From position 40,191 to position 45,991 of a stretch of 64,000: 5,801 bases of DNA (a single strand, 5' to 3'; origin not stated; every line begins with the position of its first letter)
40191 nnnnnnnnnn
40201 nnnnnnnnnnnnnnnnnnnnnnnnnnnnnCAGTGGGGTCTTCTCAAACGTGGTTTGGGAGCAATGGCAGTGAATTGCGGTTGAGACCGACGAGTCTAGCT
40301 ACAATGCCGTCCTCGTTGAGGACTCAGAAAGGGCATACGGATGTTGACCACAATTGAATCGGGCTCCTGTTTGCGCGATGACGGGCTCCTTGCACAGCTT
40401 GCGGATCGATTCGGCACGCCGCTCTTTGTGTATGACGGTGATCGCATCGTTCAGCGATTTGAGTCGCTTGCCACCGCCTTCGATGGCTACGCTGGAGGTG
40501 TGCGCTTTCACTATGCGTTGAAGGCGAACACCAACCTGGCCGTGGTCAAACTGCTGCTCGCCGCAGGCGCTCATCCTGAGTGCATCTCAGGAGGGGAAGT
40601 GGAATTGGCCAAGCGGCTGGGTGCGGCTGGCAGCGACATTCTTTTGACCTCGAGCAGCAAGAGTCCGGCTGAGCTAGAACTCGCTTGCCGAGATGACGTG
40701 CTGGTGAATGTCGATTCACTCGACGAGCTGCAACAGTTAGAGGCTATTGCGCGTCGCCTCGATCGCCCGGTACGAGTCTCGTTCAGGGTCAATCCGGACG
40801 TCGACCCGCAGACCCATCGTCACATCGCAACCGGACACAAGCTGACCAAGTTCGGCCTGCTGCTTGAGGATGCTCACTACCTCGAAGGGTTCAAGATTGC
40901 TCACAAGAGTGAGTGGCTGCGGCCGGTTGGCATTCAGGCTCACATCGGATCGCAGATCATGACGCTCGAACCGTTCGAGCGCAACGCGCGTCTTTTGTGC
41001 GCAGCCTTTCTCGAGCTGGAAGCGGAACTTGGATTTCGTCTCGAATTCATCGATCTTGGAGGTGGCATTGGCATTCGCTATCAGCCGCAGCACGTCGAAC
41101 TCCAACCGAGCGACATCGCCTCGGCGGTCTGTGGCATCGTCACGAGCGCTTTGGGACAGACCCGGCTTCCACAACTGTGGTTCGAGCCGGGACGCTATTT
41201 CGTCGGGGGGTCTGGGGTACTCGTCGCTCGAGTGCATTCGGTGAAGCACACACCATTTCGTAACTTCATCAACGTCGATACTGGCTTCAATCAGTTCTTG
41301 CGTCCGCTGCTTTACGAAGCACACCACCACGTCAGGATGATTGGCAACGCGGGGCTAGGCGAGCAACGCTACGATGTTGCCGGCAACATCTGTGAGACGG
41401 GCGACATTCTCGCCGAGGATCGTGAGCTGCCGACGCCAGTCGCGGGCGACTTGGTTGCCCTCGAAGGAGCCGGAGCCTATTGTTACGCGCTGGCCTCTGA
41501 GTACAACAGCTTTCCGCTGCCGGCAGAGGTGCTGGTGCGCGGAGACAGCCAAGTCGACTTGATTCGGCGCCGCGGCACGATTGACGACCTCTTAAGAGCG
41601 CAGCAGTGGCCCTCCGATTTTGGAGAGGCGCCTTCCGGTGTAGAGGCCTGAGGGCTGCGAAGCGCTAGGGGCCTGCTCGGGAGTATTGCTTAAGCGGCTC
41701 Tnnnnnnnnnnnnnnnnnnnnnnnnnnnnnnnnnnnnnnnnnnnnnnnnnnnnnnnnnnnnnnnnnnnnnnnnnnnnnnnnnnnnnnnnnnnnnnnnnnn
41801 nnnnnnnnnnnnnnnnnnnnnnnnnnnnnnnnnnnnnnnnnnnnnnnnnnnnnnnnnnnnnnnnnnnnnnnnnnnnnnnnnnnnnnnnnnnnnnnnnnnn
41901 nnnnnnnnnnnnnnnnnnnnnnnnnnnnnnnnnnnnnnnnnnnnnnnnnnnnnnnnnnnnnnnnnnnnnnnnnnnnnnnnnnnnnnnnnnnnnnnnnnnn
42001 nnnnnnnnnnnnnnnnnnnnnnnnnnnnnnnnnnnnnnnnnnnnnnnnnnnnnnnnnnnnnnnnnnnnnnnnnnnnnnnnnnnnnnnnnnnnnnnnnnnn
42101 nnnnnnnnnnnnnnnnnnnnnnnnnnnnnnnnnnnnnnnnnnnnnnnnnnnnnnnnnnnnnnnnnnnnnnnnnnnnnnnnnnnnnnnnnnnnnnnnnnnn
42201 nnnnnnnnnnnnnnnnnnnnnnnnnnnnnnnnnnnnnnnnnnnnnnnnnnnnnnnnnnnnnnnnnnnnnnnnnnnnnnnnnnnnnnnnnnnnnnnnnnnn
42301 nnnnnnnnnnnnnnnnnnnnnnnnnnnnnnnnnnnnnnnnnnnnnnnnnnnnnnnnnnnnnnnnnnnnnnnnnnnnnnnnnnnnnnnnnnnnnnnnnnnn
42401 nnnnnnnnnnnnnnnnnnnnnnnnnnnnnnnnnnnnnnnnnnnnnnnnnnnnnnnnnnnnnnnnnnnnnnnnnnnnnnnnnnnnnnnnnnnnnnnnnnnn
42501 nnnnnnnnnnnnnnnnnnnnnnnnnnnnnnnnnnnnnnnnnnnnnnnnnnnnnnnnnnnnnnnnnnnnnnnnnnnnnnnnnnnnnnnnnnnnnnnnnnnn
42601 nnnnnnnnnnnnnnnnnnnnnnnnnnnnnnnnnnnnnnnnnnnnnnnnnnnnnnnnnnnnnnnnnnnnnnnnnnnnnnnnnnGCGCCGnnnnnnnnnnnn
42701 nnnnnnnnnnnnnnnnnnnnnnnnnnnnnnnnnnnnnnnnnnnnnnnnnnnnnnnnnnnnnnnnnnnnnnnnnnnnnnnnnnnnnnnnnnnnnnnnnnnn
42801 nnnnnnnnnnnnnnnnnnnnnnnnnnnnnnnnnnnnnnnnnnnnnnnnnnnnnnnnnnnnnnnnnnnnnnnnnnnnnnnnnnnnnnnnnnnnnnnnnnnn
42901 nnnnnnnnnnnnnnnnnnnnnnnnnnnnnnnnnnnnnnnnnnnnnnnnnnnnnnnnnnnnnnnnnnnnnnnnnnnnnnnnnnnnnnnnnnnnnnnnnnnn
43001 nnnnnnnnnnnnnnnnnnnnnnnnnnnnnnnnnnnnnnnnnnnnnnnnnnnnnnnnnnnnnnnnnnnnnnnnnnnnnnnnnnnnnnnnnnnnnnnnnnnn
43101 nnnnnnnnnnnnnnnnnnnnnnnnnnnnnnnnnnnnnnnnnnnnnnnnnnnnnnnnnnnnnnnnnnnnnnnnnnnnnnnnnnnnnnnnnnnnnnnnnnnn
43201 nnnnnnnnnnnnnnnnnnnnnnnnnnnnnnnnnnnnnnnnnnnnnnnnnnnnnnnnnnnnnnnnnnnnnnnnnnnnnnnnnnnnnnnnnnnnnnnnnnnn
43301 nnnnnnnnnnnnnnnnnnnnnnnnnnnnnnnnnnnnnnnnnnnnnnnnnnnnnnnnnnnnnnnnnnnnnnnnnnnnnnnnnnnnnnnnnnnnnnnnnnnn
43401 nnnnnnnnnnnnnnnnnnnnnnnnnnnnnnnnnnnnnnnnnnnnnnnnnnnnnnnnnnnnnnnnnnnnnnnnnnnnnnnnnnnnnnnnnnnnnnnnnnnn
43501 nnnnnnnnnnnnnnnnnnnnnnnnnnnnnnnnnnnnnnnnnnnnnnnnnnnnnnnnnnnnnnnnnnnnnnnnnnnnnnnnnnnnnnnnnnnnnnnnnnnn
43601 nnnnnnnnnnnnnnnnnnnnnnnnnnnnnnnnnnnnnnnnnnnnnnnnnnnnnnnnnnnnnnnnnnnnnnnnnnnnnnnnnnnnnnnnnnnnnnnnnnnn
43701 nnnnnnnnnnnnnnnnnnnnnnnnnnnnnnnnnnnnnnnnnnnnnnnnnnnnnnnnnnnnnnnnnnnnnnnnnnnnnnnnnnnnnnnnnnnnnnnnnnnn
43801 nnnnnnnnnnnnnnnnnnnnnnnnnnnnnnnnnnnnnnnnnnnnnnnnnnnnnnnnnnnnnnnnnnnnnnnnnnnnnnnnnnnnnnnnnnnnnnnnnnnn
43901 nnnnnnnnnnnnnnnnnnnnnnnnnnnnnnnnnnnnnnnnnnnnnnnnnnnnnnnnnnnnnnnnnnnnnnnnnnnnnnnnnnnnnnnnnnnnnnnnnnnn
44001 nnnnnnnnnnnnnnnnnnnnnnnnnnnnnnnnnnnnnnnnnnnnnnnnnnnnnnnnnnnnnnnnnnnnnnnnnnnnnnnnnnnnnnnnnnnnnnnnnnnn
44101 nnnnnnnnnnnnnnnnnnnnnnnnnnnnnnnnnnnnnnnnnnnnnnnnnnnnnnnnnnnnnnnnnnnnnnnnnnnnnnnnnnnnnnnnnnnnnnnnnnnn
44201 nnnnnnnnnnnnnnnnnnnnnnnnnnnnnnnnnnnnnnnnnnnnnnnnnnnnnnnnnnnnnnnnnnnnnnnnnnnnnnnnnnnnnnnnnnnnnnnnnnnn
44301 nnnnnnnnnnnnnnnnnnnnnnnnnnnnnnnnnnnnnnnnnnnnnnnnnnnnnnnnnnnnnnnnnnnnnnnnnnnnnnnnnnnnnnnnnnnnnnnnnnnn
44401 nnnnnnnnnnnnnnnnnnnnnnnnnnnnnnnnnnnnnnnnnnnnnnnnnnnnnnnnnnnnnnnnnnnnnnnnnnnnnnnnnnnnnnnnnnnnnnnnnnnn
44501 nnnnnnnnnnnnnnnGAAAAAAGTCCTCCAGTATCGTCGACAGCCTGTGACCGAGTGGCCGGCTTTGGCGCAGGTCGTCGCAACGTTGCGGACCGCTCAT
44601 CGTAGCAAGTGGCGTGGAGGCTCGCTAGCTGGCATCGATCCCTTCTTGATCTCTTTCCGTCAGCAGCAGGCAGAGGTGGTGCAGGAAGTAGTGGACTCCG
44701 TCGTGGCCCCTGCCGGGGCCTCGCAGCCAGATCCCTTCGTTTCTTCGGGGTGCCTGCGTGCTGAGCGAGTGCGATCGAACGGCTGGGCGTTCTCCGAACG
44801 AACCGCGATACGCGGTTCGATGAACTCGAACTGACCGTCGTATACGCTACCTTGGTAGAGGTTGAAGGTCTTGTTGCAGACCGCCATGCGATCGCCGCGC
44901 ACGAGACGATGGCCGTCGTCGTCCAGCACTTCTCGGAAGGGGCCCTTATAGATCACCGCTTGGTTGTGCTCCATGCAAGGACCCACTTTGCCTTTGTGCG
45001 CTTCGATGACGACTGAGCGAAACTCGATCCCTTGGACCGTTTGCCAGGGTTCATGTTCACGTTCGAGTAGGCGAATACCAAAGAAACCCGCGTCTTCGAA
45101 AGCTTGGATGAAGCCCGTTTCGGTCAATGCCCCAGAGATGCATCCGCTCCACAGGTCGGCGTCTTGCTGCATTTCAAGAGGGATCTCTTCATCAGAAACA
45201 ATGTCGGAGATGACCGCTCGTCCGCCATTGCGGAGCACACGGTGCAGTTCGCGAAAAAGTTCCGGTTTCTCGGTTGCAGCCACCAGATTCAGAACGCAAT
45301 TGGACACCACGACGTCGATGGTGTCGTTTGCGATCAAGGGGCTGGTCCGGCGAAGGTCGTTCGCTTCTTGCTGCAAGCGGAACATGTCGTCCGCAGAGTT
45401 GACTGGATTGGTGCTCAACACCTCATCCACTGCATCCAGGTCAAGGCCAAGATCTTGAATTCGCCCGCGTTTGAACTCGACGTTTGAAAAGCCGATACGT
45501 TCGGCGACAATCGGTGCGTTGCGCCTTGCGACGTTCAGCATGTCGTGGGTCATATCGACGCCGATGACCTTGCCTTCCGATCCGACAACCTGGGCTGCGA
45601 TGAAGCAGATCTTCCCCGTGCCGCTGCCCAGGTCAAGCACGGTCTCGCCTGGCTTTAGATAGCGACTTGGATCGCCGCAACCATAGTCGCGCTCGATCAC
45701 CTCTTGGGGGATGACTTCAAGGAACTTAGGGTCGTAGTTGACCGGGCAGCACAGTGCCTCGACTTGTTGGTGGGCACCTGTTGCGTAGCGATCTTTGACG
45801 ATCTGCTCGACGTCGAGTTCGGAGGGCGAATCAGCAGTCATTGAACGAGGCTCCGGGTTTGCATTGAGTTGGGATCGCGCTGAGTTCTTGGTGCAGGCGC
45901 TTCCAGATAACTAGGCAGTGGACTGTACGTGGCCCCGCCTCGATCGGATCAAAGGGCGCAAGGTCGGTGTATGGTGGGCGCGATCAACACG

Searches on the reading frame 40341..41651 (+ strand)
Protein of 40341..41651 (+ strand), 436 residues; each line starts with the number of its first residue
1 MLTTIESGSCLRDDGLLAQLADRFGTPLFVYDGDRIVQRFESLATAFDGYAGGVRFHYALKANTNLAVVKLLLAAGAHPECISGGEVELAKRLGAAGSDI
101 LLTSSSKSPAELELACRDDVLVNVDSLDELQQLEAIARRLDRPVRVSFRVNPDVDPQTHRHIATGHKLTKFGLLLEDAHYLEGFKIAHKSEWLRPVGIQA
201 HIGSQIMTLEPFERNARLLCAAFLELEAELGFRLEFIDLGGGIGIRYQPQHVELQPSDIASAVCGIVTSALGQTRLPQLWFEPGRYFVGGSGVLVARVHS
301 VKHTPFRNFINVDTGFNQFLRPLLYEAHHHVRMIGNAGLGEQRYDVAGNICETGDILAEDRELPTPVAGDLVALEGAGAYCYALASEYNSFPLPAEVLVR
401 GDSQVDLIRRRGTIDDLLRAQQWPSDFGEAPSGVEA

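Call 11: search_protein_families(library=pfam, proteins=[window:40341-41651:+])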
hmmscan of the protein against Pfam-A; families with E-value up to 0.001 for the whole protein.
window:40341-41651:+ (436 aa): 3 families
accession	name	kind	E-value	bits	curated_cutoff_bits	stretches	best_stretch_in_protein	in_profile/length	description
PF02784.22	Orn_Arg_deC_N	-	2.7e-47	161.7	23.4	1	35-289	3-247/247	Pyridoxal-dependent decarboxylase, pyridoxal binding domain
PF00278.28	Orn_DAP_Arg_deC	-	1.2e-21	77.2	23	1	30-378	3-95/95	Pyridoxal-dependent decarboxylase, C-terminal sheet domain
PF01168.26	Ala_racemase_N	-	1.1e-05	25.7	24.1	1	57-226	24-181/220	Alanine racemase, N-terminal domain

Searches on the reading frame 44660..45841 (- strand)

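Call 11: search_protein_families(library=pfam, proteins=[window:44660-45841:-])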
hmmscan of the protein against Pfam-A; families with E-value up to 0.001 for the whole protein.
window:44660-45841:- (393 aa): 10 families
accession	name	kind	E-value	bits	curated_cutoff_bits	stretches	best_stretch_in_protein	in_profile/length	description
PF13847.12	Methyltransf_31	-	4.3e-31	108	27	2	63-153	2-90/145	Methyltransferase domain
PF13649.12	Methyltransf_25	-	1.5e-17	64.5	27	2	68-149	1-76/97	Methyltransferase domain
PF08241.18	Methyltransf_11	-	1.7e-16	61.1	21.2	2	69-161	1-84/95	Methyltransferase domain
PF01209.24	Ubie_methyltran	-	1.8e-11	44.3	20.1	1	63-141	46-120/233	ubiE/COQ5 methyltransferase family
PF13489.12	Methyltransf_23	-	4e-10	40.1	27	1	61-253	19-159/164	Methyltransferase domain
PF08242.18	Methyltransf_12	-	3.4e-09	37.7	30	1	69-208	1-97/98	Methyltransferase domain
PF01135.25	PCMT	-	1.4e-07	31.9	20.3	1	62-109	71-118/210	Protein-L-isoaspartate(D-aspartate) O-methyltransferase (PCMT)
PF06325.19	PrmA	-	4.3e-07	30.2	22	0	60-109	157-204/296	Ribosomal protein L11 methyltransferase (PrmA)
PF01728.25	FtsJ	-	3.8e-06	27.4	24.1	1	61-128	18-75/181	FtsJ-like methyltransferase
PF02353.26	CMAS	-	7.1e-05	22.7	27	0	62-107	60-103/273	Mycolic acid cyclopropane synthetase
